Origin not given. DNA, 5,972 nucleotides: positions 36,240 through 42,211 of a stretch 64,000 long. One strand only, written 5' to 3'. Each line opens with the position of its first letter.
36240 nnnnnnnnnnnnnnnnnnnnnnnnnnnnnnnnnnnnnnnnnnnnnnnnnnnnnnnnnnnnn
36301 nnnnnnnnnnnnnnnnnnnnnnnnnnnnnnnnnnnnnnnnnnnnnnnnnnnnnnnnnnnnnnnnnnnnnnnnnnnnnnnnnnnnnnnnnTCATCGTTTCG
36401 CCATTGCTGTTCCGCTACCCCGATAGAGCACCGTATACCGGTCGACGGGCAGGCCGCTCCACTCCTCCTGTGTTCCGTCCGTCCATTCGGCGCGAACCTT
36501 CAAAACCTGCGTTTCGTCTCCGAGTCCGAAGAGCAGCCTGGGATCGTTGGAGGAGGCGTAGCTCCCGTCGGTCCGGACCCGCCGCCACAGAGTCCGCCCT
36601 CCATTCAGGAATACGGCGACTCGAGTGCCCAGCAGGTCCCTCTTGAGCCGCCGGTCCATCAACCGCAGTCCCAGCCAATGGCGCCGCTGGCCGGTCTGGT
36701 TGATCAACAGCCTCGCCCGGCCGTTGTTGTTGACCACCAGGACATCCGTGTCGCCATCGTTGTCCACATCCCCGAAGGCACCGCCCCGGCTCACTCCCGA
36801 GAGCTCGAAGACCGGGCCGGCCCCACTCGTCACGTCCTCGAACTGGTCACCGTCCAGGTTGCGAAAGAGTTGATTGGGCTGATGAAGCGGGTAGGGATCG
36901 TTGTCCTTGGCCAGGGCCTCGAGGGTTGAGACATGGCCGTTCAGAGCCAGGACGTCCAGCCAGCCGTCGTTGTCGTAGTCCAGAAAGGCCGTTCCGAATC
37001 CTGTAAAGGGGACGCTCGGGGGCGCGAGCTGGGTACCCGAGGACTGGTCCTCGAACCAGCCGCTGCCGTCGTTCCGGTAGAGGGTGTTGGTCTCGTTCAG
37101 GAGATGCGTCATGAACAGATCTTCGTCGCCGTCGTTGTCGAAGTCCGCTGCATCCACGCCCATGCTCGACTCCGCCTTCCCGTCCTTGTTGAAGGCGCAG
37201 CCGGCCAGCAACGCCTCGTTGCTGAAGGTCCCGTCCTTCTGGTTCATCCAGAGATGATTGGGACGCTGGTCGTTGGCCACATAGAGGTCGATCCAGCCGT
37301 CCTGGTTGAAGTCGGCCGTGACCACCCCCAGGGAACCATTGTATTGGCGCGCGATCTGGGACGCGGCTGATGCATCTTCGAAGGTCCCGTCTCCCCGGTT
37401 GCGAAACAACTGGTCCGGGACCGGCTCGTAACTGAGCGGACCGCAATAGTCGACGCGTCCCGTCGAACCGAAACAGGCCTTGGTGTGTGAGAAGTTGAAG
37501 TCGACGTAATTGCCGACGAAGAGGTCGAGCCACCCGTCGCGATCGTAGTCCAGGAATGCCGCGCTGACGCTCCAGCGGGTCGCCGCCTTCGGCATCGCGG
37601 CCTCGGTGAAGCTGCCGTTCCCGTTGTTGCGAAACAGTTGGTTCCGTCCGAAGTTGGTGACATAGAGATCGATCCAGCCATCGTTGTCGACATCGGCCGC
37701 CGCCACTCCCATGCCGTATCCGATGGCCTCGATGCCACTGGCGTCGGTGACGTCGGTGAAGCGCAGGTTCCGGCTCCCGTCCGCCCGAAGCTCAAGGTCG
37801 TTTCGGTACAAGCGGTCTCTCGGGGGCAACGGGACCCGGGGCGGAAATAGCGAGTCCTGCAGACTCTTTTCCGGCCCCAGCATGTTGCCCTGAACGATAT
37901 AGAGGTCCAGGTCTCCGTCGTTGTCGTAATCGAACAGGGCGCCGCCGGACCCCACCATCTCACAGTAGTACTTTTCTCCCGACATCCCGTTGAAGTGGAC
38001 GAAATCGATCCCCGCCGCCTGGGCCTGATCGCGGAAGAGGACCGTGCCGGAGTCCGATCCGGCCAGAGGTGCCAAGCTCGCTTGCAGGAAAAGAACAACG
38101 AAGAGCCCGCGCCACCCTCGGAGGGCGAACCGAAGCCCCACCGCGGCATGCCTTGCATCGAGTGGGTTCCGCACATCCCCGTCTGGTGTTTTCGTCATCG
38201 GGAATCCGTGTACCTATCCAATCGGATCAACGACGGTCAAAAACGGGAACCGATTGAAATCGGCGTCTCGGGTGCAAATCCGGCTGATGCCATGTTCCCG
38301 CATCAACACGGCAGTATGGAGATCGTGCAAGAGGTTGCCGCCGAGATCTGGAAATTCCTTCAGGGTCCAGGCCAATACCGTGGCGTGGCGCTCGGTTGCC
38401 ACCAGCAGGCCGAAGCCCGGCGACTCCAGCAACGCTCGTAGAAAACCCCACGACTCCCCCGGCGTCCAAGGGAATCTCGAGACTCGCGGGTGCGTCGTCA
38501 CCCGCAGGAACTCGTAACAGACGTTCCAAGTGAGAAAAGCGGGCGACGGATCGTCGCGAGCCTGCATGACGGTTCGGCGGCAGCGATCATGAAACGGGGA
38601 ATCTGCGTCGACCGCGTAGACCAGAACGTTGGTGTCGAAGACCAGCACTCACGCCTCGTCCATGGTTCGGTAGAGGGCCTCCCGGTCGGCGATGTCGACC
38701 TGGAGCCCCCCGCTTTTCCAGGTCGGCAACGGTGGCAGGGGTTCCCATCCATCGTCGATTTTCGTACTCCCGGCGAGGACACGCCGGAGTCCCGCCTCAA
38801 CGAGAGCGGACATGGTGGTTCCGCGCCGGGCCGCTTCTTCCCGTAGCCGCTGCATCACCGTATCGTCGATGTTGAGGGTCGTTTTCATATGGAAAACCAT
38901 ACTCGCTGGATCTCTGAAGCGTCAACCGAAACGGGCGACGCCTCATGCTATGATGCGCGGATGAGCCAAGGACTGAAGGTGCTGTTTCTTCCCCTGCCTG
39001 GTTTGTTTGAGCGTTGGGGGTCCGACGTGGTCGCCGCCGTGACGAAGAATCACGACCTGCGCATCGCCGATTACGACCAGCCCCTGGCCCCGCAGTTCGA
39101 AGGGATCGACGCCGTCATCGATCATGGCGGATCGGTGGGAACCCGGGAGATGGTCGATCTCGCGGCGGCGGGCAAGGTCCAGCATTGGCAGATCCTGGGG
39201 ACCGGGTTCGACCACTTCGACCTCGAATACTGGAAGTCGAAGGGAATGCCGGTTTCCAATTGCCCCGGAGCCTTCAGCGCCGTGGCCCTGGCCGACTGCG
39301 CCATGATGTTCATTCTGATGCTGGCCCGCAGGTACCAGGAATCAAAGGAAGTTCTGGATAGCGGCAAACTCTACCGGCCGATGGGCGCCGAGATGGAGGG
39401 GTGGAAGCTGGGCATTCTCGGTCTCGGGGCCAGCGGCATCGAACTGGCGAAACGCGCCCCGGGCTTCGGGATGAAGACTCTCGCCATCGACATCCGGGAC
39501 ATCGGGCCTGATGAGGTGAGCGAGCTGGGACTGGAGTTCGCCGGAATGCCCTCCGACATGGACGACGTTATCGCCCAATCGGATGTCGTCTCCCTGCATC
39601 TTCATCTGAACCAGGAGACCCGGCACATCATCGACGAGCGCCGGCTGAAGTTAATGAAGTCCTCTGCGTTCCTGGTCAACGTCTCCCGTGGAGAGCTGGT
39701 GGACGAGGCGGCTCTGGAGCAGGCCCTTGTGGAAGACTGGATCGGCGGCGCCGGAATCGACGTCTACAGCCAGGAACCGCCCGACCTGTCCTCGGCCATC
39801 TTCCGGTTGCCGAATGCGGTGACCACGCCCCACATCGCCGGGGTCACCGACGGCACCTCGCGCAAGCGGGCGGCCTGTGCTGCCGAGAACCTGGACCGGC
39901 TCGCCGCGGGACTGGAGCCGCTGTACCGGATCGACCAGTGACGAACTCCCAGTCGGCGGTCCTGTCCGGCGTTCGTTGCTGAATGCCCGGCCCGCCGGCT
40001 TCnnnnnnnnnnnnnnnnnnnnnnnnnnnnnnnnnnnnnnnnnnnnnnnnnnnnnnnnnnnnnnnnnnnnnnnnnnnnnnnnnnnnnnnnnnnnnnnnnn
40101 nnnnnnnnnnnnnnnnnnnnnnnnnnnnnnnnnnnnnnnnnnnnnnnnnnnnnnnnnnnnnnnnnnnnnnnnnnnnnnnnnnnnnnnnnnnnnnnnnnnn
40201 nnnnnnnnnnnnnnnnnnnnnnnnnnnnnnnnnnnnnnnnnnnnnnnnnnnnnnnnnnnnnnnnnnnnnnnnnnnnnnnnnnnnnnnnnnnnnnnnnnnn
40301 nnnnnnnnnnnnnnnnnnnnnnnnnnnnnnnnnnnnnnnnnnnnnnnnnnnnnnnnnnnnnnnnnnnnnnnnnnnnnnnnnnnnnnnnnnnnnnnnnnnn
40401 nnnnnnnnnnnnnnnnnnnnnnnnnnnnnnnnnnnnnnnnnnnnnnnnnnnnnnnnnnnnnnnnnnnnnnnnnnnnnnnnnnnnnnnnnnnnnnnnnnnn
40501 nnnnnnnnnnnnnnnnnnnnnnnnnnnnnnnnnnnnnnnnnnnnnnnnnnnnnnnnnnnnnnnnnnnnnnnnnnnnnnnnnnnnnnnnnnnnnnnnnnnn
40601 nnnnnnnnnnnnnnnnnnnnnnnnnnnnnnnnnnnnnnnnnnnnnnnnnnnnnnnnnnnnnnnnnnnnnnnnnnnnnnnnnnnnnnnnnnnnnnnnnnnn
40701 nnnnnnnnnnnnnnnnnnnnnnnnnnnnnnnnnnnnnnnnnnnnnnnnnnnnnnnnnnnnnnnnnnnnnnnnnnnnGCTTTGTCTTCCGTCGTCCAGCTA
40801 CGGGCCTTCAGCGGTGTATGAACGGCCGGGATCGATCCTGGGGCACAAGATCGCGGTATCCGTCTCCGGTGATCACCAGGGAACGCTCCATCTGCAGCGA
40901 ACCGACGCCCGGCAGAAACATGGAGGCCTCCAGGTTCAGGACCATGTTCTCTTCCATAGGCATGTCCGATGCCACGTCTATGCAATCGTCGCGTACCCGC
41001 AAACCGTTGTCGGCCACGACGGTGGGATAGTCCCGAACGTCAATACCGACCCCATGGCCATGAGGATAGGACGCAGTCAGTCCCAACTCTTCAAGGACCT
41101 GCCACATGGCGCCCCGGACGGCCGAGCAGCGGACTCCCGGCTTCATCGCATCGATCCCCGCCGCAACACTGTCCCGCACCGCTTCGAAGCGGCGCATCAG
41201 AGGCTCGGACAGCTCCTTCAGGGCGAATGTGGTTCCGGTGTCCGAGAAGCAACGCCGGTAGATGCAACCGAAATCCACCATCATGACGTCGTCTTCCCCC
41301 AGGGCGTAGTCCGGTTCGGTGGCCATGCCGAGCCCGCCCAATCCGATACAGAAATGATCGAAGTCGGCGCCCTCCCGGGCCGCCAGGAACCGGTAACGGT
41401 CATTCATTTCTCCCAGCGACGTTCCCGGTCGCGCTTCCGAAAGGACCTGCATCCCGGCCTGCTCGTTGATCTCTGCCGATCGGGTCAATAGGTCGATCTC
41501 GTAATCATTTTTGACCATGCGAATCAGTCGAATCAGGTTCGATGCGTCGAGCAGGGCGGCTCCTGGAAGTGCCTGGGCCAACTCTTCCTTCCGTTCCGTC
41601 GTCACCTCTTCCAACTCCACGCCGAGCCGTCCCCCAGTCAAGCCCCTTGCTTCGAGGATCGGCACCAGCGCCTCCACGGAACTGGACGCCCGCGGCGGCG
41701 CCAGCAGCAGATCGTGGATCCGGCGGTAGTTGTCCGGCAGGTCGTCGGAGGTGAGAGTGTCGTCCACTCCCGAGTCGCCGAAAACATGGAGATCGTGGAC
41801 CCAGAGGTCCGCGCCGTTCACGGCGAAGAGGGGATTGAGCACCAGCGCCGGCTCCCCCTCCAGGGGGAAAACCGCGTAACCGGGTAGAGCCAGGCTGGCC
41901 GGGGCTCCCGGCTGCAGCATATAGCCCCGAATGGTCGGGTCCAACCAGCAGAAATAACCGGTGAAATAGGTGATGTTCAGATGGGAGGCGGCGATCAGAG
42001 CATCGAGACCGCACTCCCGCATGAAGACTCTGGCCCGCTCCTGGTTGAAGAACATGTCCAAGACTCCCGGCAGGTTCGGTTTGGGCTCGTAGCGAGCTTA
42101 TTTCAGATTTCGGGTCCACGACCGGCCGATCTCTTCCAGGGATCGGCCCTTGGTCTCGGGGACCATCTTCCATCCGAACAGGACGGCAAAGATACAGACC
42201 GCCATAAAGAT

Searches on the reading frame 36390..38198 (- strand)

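Call 57: search_protein_families(library=pfam, proteins=[window:36390-38198:-], max_evalue=0.0001)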
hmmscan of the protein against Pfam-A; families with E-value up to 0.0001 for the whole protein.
window:36390-38198:- (602 aa): 3 families
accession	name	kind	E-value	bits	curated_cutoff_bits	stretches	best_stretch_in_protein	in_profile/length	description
PF13517.12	FG-GAP_3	-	4.7e-46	155.7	26.9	5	169-228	1-61/61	FG-GAP-like repeat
PF07593.17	UnbV_ASPIC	-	7.2e-15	55.1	23.4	1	523-588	2-66/68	ASPIC and UnbV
PF01839.29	FG-GAP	-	9.7e-14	51.3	22.1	0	473-494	5-33/37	FG-GAP repeat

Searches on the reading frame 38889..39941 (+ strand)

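Call 58: search_protein_families(library=pfam, proteins=[window:38889-39941:+], max_evalue=0.0001)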
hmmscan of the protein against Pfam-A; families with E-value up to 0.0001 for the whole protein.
window:38889-39941:+ (350 aa): 2 families
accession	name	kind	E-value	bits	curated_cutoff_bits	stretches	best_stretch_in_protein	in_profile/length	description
PF02826.25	2-Hacid_dh_C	-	6.1e-49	166.2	25.1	1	139-317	1-178/178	D-isomer specific 2-hydroxyacid dehydrogenase, NAD binding domain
PF00389.36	2-Hacid_dh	-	1.1e-10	41.7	24.6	1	65-345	32-130/134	D-isomer specific 2-hydroxyacid dehydrogenase, catalytic domain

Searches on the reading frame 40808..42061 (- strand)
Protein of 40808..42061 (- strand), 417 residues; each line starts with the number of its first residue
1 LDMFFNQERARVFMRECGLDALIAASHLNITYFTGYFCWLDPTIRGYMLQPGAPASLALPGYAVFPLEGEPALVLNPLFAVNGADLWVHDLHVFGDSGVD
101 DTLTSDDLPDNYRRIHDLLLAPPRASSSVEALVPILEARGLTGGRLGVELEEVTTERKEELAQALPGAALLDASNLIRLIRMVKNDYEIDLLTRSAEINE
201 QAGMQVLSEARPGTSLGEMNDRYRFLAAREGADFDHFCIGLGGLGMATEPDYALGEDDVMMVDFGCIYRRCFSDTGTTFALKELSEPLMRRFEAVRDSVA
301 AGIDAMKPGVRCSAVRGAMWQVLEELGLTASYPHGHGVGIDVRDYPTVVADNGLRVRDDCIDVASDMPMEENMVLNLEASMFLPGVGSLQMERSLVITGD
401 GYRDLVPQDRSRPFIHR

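Call 58: search_protein_families(library=pfam, proteins=[window:40808-42061:-], max_evalue=0.0001)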
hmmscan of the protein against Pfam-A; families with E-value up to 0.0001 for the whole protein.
window:40808-42061:- (417 aa): 2 families
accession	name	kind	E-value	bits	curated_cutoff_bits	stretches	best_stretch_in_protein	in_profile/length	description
PF00557.29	Peptidase_M24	-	1.5e-29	103.7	23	1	191-398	2-207/208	Metallopeptidase family M24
PF01321.24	Creatinase_N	-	3.3e-12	47.5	22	1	129-183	74-128/128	Creatinase/Prolidase N-terminal domain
